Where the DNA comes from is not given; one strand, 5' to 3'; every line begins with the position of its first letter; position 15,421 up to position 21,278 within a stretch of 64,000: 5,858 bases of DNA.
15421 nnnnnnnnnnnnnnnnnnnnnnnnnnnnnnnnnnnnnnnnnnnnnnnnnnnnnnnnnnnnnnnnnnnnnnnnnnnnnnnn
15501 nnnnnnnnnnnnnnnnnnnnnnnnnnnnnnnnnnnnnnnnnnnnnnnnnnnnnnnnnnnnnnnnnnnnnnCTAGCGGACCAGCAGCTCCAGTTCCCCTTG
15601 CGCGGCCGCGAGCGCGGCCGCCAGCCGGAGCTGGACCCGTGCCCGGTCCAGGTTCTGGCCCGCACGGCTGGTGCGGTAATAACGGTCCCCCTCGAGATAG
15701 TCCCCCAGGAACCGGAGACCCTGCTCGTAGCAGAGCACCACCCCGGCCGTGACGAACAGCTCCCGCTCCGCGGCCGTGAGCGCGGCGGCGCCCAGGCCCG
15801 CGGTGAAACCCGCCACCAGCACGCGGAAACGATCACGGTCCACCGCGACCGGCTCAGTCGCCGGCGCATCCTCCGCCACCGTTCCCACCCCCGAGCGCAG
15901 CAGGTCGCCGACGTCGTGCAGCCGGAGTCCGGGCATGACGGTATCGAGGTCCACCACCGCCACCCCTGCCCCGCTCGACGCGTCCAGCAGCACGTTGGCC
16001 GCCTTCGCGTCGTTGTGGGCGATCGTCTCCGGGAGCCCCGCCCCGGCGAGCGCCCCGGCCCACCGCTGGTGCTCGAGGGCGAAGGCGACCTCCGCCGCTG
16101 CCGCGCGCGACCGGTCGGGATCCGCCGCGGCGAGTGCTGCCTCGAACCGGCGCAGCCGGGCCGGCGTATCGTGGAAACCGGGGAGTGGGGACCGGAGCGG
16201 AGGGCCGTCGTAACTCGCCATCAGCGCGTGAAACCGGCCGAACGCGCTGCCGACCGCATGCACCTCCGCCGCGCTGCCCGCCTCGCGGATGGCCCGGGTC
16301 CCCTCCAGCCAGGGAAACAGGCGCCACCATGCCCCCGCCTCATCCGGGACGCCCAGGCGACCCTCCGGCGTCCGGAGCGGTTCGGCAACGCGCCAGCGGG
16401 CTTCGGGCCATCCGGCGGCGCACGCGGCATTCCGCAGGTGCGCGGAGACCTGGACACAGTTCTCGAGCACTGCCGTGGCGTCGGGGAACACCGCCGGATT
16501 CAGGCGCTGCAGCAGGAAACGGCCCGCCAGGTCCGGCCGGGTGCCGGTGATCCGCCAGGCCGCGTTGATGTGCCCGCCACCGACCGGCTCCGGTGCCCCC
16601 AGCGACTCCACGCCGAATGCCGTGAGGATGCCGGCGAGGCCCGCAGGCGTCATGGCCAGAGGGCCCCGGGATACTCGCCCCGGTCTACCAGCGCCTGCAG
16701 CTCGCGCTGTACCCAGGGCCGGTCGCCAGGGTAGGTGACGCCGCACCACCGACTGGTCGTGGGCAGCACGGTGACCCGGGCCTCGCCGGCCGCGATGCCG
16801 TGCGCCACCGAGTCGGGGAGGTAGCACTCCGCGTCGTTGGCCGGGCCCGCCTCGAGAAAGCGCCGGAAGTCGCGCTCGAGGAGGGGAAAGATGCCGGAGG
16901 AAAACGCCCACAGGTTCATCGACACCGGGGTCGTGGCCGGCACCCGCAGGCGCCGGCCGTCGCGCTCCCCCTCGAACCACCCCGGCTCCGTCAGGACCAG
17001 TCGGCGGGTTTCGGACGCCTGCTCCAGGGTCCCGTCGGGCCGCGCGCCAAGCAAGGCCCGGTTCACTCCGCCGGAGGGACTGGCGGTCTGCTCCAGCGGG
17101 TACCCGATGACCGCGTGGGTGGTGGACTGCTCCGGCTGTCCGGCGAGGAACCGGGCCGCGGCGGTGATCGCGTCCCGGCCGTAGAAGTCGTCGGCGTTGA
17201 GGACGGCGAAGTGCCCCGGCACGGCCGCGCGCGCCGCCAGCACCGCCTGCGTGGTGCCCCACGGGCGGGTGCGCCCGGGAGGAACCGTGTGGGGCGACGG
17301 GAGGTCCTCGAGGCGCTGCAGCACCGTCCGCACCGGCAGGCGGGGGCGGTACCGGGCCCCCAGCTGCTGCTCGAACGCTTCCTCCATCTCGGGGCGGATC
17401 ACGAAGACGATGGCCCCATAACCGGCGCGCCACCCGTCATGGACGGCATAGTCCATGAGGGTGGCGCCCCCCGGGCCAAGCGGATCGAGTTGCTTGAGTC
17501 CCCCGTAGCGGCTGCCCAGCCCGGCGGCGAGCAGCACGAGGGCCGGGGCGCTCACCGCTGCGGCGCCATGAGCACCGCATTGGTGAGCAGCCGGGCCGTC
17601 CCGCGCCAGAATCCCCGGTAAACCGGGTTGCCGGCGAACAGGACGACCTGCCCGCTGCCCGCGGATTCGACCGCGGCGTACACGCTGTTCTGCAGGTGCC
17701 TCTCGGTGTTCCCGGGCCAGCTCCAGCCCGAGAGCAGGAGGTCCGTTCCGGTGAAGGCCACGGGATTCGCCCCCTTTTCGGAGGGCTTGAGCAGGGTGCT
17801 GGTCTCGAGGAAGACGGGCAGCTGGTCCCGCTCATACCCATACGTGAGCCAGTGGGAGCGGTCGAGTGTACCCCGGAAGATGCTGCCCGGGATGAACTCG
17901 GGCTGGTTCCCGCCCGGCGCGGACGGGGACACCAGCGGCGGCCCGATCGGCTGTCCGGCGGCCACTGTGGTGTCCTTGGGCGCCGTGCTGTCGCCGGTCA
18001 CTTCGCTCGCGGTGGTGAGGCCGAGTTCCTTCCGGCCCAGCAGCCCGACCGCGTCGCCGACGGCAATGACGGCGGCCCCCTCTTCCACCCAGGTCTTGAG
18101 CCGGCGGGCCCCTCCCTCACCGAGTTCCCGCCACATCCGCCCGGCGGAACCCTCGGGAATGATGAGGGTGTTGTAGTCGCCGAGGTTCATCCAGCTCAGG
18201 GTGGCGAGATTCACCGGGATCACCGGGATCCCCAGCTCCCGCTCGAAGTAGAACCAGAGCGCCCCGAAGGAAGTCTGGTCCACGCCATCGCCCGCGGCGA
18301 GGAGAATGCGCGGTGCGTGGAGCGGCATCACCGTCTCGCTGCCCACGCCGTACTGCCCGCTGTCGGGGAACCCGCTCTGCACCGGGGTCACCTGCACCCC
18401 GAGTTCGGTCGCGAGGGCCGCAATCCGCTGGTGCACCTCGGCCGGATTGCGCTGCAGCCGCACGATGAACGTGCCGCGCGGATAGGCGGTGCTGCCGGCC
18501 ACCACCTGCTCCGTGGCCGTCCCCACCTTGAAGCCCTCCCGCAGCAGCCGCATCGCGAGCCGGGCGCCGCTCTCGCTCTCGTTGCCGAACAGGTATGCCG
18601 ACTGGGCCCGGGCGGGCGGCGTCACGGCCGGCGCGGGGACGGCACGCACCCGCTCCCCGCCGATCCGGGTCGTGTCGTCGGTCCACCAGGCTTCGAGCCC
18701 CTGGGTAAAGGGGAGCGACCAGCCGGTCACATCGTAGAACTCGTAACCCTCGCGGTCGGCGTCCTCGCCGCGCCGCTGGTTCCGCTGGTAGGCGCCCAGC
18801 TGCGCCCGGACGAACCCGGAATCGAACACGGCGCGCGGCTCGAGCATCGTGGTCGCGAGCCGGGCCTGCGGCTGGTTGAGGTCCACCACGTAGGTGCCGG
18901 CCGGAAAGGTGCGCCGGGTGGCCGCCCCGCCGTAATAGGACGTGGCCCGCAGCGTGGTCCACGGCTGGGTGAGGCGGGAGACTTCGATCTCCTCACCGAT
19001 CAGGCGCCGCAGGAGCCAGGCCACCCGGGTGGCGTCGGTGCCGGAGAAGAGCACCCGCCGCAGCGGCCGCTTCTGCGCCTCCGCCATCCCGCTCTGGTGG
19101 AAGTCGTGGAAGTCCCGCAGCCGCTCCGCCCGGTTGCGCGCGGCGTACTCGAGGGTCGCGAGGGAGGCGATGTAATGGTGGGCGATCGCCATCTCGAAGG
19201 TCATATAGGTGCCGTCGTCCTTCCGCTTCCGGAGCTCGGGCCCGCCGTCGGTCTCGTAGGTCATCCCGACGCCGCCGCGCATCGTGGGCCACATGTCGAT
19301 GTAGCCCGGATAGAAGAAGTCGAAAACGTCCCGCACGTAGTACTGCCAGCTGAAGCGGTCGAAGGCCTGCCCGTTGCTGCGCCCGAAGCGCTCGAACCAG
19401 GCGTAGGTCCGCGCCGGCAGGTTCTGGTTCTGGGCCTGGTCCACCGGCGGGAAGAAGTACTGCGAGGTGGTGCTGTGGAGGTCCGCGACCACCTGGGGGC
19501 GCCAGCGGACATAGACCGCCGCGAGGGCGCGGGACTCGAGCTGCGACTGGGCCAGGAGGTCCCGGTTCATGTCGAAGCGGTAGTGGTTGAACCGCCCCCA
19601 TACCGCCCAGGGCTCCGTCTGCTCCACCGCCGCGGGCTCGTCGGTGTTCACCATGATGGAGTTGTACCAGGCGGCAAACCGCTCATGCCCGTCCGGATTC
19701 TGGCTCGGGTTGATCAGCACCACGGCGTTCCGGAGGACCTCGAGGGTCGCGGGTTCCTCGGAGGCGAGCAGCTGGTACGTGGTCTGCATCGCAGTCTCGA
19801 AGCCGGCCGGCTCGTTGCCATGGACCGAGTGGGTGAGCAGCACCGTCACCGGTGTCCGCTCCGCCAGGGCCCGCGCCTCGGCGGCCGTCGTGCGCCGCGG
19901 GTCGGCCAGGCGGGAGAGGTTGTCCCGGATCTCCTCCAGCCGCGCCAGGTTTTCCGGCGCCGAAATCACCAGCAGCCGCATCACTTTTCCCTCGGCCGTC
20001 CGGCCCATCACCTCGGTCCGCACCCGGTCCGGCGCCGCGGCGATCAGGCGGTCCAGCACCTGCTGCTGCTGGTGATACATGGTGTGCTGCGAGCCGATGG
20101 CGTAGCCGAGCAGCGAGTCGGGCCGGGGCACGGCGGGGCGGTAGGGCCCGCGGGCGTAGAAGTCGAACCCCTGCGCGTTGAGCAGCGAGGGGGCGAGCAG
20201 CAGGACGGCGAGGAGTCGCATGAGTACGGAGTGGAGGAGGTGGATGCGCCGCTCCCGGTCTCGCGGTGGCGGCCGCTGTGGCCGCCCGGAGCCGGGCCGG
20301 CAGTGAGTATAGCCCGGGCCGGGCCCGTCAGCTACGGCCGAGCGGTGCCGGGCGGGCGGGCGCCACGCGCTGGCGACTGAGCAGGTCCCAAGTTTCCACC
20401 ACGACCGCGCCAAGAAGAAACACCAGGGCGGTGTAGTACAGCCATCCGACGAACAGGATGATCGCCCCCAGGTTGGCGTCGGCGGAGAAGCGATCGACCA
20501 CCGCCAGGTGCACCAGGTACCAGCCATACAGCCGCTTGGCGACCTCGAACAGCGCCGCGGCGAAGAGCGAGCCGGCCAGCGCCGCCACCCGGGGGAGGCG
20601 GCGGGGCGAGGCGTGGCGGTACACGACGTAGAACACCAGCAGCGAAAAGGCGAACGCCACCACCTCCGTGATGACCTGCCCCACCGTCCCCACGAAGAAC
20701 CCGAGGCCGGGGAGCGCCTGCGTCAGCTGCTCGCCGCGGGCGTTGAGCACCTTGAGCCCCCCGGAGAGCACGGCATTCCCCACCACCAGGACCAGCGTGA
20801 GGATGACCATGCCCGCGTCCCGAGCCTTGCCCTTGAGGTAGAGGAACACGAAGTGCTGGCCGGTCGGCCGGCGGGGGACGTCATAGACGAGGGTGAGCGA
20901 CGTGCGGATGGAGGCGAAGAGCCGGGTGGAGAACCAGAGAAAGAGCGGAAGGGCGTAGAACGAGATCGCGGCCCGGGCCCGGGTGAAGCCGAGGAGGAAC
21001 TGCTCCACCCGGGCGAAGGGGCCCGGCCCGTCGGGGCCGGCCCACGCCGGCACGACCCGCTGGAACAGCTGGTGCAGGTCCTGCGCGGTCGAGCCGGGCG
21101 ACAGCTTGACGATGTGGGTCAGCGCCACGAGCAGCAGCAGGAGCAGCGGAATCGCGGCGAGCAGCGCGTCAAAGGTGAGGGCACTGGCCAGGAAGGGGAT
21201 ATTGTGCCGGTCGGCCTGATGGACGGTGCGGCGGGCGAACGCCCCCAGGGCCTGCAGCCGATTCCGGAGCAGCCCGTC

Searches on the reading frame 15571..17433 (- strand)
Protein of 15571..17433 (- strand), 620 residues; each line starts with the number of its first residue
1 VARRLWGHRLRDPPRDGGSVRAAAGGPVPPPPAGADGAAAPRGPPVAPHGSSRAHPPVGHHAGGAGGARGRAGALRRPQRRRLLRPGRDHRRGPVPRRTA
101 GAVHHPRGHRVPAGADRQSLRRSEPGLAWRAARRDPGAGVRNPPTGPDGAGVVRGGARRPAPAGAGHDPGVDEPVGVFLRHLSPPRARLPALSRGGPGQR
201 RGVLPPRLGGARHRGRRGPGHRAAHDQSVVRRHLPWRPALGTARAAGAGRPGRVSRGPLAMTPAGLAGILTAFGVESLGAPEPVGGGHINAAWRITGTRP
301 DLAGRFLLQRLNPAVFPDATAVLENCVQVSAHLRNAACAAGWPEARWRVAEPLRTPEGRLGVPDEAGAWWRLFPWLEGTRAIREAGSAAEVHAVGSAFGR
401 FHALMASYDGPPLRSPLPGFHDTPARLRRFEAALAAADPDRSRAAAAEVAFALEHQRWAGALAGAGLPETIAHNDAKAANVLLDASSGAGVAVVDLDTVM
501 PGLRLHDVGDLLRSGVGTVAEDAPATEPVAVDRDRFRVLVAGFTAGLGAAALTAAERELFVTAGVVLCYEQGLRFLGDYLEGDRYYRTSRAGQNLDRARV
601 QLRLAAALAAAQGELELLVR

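Call 25: search_protein_families(library=pfam, proteins=[window:15571-17433:-])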
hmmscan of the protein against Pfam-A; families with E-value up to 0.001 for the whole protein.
window:15571-17433:- (620 aa): 1 family
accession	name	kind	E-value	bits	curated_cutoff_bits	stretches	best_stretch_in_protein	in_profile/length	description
PF01636.29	APH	-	6.7e-19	69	23.2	1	282-517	3-214/239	Phosphotransferase enzyme family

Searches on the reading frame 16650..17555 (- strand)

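Call 25: search_protein_families(library=pfam, proteins=[window:16650-17555:-])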
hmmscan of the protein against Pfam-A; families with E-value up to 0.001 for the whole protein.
window:16650-17555:- (301 aa): 2 families
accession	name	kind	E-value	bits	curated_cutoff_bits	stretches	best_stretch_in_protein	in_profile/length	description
PF00483.29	NTP_transferase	-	3.9e-05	23.8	21.2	1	7-153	3-139/245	Nucleotidyl transferase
PF12804.13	NTP_transf_3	-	4.2e-05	24.2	27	1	7-68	2-61/160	MobA-like NTP transferase domain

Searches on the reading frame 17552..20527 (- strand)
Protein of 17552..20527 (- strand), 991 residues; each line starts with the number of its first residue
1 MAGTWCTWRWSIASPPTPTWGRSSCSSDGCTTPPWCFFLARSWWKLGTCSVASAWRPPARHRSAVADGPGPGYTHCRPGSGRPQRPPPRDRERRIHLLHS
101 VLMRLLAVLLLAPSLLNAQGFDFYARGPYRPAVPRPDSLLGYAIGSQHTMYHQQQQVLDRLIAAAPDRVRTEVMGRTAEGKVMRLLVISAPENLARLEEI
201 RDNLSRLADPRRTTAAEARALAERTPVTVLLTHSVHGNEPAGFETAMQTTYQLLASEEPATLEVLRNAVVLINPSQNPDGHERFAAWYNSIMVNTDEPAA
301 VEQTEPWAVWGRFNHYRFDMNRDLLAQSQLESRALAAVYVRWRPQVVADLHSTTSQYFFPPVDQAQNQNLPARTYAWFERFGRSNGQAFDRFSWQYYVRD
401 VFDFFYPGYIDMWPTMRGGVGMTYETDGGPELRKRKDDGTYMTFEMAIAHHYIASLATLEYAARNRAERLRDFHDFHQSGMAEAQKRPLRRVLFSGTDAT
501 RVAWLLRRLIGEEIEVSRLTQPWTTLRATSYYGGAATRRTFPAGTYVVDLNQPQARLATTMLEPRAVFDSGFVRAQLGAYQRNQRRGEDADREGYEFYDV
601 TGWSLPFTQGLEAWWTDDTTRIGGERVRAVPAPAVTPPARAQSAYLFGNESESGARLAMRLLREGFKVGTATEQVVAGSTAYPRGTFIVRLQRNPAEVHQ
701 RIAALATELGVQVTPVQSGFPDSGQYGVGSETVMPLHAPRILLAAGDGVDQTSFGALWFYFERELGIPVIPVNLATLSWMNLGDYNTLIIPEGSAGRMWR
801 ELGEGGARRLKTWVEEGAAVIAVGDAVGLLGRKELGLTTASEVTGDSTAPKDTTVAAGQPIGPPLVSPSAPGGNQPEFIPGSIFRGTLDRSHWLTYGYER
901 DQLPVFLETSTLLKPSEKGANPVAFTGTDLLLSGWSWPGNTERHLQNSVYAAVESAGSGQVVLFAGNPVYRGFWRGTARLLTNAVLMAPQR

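Call 25: search_protein_families(library=pfam, proteins=[window:17552-20527:-])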
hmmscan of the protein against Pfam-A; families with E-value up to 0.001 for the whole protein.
window:17552-20527:- (991 aa): 1 family
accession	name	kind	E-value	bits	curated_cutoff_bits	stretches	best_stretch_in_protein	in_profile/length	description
PF00246.29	Peptidase_M14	-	6.5e-19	69.1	21.6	1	156-393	3-222/286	Zinc carboxypeptidase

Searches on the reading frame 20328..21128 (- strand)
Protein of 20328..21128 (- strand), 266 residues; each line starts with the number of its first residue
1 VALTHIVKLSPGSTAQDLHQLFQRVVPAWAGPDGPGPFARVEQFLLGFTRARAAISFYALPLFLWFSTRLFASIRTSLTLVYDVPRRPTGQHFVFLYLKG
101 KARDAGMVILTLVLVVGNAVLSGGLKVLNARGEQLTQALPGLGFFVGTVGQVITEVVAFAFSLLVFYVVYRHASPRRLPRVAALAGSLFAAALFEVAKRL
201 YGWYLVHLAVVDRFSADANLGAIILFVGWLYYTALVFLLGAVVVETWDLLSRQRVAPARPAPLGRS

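Call 25: search_protein_families(library=pfam, proteins=[window:20328-21128:-])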
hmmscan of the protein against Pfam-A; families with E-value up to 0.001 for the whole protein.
window:20328-21128:- (266 aa): 1 family
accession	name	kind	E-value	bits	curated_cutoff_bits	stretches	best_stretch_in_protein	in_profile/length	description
PF03631.20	Virul_fac_BrkB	-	1.2e-24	87.9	33.7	1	11-246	37-254/259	Virulence factor BrkB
